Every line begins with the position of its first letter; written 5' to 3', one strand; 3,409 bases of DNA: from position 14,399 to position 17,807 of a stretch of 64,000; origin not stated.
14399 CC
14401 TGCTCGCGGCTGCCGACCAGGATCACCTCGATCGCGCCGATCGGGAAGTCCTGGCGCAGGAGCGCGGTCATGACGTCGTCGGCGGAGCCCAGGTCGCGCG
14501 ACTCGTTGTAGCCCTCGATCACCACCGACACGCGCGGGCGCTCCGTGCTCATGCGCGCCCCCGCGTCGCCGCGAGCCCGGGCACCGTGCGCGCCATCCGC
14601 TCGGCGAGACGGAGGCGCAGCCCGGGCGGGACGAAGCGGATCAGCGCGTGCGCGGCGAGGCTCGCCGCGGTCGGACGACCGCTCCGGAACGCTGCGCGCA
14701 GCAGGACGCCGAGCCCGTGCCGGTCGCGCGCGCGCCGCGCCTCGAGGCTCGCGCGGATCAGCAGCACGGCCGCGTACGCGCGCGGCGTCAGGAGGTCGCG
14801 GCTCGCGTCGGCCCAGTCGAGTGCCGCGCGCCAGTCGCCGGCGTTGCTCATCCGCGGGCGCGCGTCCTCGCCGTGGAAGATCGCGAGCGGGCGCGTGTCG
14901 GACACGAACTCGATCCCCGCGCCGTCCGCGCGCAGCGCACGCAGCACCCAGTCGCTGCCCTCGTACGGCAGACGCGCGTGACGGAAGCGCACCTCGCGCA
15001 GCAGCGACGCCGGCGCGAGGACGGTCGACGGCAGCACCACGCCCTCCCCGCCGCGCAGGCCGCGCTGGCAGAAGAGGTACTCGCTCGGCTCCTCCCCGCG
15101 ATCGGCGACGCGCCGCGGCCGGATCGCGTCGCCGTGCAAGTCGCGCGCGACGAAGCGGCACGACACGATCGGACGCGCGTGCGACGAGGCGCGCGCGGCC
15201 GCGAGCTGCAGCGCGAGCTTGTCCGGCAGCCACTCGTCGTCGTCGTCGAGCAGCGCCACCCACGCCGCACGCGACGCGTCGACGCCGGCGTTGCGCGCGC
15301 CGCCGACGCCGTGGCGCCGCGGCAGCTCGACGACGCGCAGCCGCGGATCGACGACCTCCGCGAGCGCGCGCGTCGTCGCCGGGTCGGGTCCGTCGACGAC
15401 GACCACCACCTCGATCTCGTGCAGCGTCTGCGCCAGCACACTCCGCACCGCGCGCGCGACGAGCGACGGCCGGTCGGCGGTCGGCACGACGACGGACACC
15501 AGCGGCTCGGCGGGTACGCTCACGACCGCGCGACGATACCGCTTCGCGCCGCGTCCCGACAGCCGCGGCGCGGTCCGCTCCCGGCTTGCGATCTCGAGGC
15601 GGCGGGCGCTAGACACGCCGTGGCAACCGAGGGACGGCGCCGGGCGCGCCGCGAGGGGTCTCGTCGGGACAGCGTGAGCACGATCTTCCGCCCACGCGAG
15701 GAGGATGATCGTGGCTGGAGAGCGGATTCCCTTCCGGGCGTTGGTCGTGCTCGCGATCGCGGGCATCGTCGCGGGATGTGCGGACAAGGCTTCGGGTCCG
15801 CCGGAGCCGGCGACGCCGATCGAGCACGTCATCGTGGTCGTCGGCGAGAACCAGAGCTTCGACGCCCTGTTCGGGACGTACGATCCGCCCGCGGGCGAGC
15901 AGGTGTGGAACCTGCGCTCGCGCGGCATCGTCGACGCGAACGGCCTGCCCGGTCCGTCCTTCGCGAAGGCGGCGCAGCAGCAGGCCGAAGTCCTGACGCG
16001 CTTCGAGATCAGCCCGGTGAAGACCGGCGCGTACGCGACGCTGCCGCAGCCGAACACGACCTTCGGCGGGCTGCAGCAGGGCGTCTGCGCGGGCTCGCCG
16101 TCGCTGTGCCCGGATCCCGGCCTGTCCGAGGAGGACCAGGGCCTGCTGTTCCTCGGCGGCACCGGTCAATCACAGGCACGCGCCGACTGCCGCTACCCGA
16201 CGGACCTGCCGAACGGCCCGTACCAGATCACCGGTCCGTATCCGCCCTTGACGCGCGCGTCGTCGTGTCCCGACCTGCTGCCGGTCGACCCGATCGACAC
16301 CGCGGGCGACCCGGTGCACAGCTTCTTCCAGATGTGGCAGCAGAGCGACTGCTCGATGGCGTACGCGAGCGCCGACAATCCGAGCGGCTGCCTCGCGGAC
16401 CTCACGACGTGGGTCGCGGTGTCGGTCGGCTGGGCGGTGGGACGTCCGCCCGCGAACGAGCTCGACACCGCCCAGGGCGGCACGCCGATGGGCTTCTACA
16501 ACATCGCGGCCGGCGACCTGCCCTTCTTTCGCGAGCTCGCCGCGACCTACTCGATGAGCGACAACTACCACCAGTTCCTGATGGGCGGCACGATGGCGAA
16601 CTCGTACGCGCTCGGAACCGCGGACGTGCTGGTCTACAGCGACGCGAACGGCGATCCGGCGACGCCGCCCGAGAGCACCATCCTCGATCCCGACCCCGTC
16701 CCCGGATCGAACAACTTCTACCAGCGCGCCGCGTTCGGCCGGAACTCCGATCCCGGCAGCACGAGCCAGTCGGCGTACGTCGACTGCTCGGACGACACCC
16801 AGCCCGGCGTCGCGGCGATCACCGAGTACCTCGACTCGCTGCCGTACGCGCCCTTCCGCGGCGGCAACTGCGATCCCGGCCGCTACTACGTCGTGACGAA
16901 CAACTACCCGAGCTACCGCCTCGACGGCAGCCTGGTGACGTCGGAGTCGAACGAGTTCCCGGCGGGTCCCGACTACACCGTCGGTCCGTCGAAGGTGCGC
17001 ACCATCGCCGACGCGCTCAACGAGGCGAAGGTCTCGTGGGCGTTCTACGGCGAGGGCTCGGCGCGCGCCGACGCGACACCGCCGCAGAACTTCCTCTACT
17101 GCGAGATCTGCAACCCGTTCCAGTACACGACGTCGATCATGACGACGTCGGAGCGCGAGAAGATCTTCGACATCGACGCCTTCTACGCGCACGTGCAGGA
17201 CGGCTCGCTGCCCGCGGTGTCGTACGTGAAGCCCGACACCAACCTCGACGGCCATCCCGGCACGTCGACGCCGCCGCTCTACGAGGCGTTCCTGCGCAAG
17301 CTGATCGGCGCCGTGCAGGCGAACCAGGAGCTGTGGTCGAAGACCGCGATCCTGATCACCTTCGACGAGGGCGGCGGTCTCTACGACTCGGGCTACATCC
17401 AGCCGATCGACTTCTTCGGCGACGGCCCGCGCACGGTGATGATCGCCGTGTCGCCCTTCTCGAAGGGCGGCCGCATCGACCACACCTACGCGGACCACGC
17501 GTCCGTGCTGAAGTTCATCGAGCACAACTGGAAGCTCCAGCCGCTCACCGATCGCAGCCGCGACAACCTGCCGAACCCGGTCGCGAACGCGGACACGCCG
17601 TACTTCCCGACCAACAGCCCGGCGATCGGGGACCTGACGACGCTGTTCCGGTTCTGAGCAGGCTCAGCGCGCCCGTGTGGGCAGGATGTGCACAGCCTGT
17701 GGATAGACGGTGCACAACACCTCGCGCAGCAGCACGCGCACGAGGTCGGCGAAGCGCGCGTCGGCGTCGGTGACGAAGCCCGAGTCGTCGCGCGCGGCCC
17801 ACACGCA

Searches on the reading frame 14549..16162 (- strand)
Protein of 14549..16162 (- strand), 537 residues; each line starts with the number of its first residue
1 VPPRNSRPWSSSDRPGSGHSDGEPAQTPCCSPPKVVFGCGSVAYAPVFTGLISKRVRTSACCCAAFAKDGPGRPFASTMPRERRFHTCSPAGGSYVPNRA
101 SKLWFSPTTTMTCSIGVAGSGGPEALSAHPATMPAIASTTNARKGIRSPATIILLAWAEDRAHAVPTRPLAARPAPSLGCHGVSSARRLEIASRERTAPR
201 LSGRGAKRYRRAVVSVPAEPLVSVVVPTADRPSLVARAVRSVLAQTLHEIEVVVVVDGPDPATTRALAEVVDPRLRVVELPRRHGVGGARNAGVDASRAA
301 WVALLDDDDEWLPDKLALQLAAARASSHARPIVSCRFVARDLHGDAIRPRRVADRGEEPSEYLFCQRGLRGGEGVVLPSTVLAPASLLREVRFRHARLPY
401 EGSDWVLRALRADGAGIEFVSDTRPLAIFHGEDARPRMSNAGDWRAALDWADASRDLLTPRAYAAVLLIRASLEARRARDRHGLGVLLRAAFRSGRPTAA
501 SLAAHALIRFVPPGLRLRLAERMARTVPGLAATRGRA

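Call 77: search_protein_families(library=pfam, proteins=[window:14549-16162:-], max_evalue=0.0001)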
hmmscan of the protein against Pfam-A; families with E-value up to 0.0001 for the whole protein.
window:14549-16162:- (537 aa): 2 families
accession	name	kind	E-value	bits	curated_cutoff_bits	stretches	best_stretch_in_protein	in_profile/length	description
PF00535.33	Glycos_transf_2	-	3.3e-25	89.4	23.3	1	223-347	1-125/168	Glycosyl transferase family 2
PF13641.12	Glyco_tranf_2_3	-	7.6e-13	49.4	27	1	222-340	3-127/230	Glycosyltransferase like family 2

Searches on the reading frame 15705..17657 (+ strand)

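Call 77: search_protein_families(library=pfam, proteins=[window:15705-17657:+], max_evalue=0.0001)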
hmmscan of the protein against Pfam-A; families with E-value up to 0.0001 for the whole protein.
window:15705-17657:+ (650 aa): 1 family
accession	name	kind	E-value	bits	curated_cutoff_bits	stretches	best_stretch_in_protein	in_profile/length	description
PF04185.19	Phosphoesterase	-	3.2e-51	175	23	1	250-611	96-355/356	Phosphoesterase family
